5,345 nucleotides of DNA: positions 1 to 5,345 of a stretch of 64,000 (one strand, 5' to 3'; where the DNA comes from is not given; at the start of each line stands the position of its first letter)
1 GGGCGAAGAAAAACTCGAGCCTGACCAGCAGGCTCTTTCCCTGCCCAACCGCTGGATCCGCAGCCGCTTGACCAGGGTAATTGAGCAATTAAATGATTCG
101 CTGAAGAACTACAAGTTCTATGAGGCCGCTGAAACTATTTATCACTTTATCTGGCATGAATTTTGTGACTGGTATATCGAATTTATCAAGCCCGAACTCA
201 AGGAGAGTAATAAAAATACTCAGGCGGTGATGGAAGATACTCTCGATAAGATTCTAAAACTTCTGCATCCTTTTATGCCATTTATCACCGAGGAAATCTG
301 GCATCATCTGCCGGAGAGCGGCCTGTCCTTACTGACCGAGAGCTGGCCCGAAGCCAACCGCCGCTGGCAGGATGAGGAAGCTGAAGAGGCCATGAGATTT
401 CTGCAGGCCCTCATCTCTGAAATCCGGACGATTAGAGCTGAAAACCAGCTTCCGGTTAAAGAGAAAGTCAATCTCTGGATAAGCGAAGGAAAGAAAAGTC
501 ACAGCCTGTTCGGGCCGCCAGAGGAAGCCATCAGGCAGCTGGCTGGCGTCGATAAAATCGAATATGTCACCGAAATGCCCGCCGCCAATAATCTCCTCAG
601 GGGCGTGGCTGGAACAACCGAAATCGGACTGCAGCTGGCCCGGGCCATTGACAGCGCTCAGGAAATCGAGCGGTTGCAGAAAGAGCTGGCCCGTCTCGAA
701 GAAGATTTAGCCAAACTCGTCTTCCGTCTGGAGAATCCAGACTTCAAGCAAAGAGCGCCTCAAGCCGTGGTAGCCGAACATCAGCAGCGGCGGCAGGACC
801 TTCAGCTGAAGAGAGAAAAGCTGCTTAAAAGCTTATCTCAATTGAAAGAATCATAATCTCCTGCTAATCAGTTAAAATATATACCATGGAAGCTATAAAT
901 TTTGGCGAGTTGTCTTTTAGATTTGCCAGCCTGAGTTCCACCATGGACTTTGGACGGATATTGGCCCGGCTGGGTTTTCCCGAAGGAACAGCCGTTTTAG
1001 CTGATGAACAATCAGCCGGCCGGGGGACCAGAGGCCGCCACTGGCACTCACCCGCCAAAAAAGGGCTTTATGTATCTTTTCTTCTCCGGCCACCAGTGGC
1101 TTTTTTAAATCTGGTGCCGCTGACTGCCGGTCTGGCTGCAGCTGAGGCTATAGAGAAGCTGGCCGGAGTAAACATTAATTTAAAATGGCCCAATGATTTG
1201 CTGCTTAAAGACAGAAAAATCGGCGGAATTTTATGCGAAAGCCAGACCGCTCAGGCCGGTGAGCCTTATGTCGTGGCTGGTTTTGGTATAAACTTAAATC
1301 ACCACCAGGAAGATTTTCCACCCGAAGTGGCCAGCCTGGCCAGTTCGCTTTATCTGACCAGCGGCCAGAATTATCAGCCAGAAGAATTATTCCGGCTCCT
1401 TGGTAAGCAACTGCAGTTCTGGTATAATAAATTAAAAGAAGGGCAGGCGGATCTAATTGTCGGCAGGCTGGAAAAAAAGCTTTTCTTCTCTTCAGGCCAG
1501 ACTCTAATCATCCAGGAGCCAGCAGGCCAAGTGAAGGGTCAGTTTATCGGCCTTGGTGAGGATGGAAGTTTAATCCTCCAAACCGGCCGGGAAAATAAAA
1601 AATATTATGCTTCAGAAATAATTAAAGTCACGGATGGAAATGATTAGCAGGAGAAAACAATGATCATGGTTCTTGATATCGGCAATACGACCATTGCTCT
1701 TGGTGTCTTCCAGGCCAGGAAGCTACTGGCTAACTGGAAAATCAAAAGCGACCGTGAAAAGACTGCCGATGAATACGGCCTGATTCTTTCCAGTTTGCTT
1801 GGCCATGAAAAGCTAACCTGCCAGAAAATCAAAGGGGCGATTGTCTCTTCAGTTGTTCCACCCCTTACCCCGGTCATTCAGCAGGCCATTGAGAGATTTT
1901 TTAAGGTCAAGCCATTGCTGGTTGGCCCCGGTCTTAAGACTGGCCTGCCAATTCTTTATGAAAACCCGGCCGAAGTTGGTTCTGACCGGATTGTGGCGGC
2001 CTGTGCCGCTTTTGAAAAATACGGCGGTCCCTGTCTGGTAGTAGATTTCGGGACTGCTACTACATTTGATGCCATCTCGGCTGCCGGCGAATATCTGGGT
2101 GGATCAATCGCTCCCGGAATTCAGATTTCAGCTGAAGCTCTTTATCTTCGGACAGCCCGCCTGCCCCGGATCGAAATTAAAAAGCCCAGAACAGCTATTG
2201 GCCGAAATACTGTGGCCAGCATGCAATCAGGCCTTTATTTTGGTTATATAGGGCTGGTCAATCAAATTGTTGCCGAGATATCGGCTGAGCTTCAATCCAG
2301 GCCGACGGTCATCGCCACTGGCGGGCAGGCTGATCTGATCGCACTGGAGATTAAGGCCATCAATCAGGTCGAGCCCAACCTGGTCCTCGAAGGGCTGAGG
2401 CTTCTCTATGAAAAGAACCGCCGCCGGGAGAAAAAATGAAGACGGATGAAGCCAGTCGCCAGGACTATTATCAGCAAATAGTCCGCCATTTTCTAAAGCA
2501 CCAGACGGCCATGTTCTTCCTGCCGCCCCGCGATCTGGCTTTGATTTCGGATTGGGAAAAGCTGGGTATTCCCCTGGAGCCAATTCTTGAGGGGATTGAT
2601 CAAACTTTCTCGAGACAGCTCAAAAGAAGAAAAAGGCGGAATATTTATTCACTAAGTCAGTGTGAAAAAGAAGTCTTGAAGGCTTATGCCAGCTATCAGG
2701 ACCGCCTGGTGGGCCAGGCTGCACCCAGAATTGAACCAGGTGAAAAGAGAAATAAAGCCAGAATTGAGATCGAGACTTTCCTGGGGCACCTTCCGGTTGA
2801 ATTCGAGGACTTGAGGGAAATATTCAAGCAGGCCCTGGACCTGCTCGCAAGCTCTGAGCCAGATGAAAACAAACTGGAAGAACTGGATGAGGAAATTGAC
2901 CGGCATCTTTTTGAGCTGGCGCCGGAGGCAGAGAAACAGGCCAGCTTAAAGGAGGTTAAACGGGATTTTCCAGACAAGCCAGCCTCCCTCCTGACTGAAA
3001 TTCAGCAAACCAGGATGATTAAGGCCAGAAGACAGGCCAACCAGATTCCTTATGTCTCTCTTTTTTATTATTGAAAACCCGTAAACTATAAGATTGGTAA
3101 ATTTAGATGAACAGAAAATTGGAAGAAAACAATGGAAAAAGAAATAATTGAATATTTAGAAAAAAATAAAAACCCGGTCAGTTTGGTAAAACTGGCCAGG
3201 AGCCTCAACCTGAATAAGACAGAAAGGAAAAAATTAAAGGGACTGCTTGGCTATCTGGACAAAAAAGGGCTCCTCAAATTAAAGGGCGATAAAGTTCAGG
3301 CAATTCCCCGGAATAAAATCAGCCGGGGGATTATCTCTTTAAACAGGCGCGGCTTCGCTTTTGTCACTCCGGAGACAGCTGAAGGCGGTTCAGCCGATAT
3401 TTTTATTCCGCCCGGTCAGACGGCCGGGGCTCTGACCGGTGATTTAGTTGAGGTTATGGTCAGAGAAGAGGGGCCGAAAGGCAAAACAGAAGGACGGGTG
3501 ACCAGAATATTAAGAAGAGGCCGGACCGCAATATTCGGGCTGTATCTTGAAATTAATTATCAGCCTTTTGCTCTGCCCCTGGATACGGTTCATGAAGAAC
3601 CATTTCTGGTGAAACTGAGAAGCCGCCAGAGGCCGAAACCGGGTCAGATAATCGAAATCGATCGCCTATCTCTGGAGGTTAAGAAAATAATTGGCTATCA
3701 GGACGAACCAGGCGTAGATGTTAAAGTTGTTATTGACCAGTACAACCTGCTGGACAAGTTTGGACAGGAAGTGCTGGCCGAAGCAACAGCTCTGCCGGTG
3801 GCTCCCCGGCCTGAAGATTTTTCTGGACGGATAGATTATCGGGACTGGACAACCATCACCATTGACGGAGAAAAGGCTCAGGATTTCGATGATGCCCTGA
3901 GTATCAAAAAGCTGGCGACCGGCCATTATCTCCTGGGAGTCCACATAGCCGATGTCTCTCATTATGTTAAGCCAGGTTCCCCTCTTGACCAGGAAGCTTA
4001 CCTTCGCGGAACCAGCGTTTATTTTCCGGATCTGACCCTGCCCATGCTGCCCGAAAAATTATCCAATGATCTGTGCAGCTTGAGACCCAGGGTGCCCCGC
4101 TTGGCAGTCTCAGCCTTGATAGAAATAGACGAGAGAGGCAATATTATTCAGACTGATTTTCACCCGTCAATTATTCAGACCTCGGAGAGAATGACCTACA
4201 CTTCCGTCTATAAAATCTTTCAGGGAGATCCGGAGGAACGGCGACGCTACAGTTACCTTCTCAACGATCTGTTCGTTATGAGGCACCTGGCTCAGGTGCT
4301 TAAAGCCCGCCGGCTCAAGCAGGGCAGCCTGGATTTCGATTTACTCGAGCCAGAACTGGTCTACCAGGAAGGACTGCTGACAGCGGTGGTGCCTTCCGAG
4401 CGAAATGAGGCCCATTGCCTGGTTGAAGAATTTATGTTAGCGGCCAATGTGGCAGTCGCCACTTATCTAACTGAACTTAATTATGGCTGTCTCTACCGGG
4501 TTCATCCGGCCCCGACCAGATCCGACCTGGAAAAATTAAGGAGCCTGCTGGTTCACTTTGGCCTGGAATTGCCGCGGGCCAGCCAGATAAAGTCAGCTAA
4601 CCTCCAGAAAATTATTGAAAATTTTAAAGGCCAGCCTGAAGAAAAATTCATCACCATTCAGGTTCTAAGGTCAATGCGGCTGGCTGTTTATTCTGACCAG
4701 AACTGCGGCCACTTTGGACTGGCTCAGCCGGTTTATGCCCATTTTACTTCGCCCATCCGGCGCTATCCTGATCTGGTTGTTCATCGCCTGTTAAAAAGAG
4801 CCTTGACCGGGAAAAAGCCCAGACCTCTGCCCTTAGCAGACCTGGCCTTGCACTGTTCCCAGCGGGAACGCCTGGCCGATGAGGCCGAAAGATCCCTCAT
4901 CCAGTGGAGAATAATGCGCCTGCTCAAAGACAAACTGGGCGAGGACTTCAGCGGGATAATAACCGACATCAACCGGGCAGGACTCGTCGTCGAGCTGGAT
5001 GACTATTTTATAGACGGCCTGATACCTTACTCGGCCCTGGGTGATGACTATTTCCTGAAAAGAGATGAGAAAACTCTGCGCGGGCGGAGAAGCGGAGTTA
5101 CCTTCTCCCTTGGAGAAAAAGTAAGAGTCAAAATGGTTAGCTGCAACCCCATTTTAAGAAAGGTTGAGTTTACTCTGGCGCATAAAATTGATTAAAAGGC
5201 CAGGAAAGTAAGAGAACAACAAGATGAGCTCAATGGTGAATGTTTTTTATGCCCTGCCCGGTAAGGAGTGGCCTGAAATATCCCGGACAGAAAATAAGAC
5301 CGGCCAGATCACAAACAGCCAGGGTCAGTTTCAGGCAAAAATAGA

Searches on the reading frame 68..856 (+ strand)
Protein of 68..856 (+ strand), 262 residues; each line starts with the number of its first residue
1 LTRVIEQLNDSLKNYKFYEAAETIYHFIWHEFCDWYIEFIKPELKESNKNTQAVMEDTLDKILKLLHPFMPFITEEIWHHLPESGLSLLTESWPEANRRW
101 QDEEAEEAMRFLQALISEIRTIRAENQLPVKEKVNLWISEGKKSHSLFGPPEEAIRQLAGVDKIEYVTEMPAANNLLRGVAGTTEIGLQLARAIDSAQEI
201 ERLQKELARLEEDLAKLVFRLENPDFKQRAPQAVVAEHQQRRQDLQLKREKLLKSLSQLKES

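Call 106: search_protein_families(library=pfam, proteins=[window:68-856:+], max_evalue=0.001)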
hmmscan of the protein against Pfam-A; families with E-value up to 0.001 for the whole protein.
window:68-856:+ (262 aa): 2 families
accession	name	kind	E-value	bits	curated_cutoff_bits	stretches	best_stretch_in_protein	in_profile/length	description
PF08264.19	Anticodon_1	-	1.2e-39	136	25.1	1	3-134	10-144/148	Anticodon-binding domain of tRNA ligase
PF10458.14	Val_tRNA-synt_C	-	3.7e-14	53.2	25.9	1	196-260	2-66/66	Valyl tRNA synthetase tRNA binding arm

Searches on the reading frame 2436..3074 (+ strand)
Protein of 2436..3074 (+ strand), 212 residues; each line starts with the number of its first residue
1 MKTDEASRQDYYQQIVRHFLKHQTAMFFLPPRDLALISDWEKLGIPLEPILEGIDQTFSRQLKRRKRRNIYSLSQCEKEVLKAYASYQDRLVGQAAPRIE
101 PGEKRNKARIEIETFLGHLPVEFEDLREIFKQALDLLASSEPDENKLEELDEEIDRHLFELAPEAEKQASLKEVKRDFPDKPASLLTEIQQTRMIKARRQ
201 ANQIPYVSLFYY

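Call 58: search_protein_families(library=pfam, proteins=[window:2436-3074:+], max_evalue=0.00001)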
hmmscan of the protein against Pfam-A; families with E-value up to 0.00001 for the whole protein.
window:2436-3074:+ (212 aa): 0 families

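Call 91: search_protein_families(library=phrogs, proteins=[window:2436-3074:+], max_evalue=0.1)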
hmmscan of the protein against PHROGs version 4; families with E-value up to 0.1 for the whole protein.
window:2436-3074:+ (212 aa): 2 families
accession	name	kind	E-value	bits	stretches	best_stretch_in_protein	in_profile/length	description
phrog_7498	-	DNA, RNA and nucleotide metabolism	1.5e-09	38.5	1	3-98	171-267/296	DnaD-like helicase loader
phrog_16826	-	DNA, RNA and nucleotide metabolism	0.0019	18.5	1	3-90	211-298/341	DnaD-like helicase loader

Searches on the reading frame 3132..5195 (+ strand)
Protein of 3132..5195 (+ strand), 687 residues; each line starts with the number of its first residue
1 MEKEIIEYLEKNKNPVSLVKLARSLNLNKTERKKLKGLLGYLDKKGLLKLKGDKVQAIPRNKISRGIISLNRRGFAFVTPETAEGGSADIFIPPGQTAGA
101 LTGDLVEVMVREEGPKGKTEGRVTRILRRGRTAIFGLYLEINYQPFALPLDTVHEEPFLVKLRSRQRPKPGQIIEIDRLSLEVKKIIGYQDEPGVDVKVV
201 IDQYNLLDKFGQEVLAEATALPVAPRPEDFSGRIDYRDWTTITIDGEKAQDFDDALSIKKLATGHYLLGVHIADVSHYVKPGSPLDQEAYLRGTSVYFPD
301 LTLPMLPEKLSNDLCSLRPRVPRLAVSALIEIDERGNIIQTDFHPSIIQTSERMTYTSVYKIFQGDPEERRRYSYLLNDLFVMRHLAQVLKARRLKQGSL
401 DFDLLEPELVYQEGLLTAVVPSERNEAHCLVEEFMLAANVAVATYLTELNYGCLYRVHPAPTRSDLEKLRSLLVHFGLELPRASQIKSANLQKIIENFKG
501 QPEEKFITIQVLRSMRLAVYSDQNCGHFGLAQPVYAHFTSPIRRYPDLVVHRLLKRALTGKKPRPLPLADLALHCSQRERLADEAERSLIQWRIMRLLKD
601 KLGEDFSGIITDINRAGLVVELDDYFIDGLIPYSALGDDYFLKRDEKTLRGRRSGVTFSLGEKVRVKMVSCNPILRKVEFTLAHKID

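Call 7: search_protein_families(library=pfam, proteins=[window:3132-5195:+], max_evalue=0.01)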
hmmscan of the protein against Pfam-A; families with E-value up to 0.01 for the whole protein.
window:3132-5195:+ (687 aa): 5 families
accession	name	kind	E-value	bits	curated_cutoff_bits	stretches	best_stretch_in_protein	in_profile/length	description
PF00773.25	RNB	-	3.1e-114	382.1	29.3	1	233-559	1-325/326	RNB domain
PF08206.17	OB_RNB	-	1.8e-13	50.4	24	1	66-126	1-58/58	Ribonuclease B OB domain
PF17876.7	CSD2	-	2.5e-11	43.9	26.2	2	77-127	1-50/74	Cold shock domain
PF00575.29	S1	-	1.2e-08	35.7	22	1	599-670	1-61/74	S1 RNA binding domain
PF18614.7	RNase_II_C_S1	-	0.0035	17.6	26.6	0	657-683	33-59/59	RNase II-type exonuclease C-terminal S1 domain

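Call 8: search_protein_families(library=ncbifam, proteins=[window:3132-5195:+], max_evalue=0.01)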
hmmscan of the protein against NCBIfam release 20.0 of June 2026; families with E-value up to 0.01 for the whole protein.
window:3132-5195:+ (687 aa): 7 families
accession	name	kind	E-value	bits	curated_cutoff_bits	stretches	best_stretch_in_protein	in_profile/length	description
TIGR02063.1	RNase_R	equivalog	1.6e-203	677.9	597.85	1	1-683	3-710/711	ribonuclease R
TIGR00358.1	3_prime_RNase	superfamily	9.8e-152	506.5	368.6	1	59-682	12-656/657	VacB/RNase II family 3'-5' exoribonuclease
NF008648.0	PRK11642.1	equivalog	2.1e-125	420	982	1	5-682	24-724/813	ribonuclease R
NF003455.0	PRK05054.1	equivalog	1.2e-67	228.6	542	1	180-668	144-629/645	exoribonuclease II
TIGR02062.1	RNase_B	equivalog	3.3e-58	197.2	641.9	1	233-636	190-598/646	exoribonuclease II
NF006333.0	PRK08563.1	equivalog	0.0015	18.2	143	1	604-672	83-150/188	DNA-directed RNA polymerase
TIGR00448.1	rpoE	equivalog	0.0034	17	124.2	0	601-671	80-149/179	DNA-directed RNA polymerase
